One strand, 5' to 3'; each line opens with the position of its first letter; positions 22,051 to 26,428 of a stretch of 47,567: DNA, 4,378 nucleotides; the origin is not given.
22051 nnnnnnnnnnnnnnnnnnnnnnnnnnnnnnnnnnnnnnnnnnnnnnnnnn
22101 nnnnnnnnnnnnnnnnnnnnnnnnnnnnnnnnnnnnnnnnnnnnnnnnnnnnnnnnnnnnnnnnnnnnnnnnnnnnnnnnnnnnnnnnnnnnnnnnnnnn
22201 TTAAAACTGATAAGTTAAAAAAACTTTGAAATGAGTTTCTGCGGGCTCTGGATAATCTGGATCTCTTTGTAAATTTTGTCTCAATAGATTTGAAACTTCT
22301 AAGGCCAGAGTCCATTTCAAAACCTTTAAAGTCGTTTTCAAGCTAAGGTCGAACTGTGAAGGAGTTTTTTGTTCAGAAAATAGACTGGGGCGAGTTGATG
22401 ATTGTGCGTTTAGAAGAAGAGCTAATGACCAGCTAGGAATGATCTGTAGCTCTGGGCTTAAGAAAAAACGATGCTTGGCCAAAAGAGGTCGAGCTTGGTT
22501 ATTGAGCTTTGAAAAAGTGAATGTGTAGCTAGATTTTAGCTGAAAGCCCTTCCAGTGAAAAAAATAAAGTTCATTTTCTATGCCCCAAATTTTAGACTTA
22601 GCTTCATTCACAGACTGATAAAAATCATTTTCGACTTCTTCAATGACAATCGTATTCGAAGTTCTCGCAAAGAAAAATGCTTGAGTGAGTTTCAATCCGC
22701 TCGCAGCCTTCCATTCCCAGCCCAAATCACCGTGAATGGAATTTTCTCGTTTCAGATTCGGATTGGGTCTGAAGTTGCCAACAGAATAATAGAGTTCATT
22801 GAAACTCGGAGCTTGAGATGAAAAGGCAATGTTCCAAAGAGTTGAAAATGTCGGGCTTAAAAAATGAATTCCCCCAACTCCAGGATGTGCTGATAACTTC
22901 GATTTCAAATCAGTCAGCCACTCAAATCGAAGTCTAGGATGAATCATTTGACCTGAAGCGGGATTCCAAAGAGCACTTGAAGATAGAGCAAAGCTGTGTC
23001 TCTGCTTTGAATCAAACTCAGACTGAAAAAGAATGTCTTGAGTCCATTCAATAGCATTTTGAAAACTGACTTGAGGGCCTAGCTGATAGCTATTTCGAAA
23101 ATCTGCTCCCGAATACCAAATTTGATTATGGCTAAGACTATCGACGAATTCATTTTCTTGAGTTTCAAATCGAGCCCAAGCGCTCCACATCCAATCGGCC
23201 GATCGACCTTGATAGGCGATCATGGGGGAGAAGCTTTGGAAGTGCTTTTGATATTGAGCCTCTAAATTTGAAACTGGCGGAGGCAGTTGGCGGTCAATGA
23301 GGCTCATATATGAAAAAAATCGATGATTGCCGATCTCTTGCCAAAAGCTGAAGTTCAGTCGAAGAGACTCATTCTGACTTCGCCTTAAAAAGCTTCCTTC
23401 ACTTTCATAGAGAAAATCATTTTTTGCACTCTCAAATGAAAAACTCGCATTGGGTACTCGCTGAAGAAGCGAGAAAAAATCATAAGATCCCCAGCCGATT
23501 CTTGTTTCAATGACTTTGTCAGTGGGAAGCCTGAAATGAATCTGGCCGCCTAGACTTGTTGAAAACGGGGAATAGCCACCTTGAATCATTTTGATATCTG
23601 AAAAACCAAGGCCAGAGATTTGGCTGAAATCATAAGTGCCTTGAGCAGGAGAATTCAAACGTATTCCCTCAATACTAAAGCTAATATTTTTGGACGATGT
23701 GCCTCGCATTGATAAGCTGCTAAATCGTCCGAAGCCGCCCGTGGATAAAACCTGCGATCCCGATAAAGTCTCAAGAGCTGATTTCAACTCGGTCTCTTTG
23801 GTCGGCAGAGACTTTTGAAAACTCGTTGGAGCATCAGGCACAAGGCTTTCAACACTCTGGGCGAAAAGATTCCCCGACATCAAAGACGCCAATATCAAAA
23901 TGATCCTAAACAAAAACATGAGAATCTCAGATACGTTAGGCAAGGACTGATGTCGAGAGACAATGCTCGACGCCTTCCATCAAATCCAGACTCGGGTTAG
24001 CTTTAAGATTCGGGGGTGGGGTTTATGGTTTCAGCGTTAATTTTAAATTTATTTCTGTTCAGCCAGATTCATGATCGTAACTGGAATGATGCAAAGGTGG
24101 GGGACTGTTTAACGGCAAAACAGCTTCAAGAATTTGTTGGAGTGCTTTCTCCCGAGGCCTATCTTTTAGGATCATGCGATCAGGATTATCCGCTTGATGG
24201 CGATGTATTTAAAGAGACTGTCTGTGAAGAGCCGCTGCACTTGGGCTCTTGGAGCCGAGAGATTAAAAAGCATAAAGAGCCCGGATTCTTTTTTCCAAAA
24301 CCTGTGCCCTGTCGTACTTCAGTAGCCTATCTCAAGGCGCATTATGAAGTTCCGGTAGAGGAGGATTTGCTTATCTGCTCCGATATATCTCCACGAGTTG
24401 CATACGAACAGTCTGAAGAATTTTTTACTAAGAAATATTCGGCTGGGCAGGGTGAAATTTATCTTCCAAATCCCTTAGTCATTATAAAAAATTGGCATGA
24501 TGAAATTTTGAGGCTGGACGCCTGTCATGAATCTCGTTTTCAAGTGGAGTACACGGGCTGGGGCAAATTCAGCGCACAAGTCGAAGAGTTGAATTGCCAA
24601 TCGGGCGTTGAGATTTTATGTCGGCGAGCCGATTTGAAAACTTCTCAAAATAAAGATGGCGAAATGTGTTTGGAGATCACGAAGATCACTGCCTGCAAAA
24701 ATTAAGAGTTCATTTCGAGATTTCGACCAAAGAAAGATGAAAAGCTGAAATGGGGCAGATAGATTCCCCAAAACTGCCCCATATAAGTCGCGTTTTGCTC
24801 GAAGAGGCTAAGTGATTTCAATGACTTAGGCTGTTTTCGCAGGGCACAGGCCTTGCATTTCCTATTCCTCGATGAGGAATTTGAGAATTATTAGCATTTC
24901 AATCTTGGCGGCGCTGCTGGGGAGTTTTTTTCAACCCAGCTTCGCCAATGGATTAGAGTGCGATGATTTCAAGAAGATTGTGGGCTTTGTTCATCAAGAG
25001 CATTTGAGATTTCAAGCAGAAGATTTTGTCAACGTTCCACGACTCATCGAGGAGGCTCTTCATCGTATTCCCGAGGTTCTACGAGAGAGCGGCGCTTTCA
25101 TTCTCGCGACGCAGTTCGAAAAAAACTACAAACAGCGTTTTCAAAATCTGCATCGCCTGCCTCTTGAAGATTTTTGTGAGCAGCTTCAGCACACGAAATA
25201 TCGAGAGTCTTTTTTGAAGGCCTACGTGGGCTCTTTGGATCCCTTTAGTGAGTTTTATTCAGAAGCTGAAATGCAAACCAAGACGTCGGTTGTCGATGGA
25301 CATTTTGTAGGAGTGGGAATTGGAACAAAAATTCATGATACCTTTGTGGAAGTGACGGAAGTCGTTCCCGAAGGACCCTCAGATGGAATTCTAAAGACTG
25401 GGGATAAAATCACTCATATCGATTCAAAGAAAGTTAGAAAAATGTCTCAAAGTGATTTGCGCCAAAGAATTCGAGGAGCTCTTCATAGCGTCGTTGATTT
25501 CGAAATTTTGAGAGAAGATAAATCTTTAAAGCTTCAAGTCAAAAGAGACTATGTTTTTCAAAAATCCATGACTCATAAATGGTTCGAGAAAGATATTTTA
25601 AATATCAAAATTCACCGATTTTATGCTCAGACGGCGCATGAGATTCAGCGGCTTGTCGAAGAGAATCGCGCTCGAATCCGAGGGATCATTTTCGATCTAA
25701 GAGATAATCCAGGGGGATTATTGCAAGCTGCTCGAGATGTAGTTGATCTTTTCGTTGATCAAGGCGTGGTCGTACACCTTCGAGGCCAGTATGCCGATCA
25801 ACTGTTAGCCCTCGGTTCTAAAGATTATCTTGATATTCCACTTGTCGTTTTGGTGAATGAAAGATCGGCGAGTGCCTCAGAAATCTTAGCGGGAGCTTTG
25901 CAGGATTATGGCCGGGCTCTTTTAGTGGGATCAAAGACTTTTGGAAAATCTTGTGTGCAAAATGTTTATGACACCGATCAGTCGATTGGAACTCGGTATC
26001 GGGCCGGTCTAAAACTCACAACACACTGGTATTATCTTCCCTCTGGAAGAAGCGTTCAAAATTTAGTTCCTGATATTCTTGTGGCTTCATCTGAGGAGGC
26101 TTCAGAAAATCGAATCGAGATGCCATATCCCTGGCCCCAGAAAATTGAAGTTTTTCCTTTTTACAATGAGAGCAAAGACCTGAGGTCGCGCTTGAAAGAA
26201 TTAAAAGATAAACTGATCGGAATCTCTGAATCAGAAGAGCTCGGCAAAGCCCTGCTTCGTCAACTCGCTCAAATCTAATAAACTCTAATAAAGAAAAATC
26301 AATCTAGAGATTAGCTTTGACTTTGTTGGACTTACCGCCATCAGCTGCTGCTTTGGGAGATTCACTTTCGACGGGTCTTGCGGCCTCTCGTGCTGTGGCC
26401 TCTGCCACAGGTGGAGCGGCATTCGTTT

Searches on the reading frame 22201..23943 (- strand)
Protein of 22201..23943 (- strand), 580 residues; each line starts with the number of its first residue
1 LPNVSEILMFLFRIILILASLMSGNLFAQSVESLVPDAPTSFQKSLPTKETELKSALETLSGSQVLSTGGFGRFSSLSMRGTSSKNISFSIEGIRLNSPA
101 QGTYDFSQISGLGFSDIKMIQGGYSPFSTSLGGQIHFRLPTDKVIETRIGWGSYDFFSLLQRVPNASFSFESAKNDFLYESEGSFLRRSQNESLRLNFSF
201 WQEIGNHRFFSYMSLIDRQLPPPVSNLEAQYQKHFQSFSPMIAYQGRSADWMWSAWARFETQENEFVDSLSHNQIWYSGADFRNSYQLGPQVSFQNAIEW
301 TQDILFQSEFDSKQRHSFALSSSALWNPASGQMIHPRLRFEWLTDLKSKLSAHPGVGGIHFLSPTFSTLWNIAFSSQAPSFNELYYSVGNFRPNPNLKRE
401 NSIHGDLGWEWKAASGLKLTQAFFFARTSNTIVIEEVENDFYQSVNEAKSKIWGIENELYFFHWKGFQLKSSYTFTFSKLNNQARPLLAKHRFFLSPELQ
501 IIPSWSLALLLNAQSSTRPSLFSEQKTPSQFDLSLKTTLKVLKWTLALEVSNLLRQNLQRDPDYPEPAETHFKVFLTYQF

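Call 74: search_protein_families(library=pfam, proteins=[window:22201-23943:-], max_evalue=0.001)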
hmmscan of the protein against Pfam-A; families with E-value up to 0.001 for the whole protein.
window:22201-23943:- (580 aa): 1 family
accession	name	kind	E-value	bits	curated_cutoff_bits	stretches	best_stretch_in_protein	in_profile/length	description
PF07715.20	Plug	-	1.9e-07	32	23.9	1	50-125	22-96/107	TonB-dependent Receptor Plug Domain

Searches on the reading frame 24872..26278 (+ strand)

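Call 10: search_protein_families(library=pfam, proteins=[window:24872-26278:+], max_evalue=0.01)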
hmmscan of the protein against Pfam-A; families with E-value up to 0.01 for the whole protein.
window:24872-26278:+ (468 aa): 4 families
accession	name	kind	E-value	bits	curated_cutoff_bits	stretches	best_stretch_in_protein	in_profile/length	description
PF03572.23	Peptidase_S41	-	3.2e-39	134.6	24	1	242-403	2-164/165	Peptidase family S41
PF00595.29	PDZ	-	3.5e-07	30.9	23.2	1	147-208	13-76/81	PDZ domain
PF17820.7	PDZ_6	-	4.7e-07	29.9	27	1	160-214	1-54/54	PDZ domain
PF13180.12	PDZ_2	-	6.8e-07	29.9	27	1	148-224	3-79/80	PDZ domain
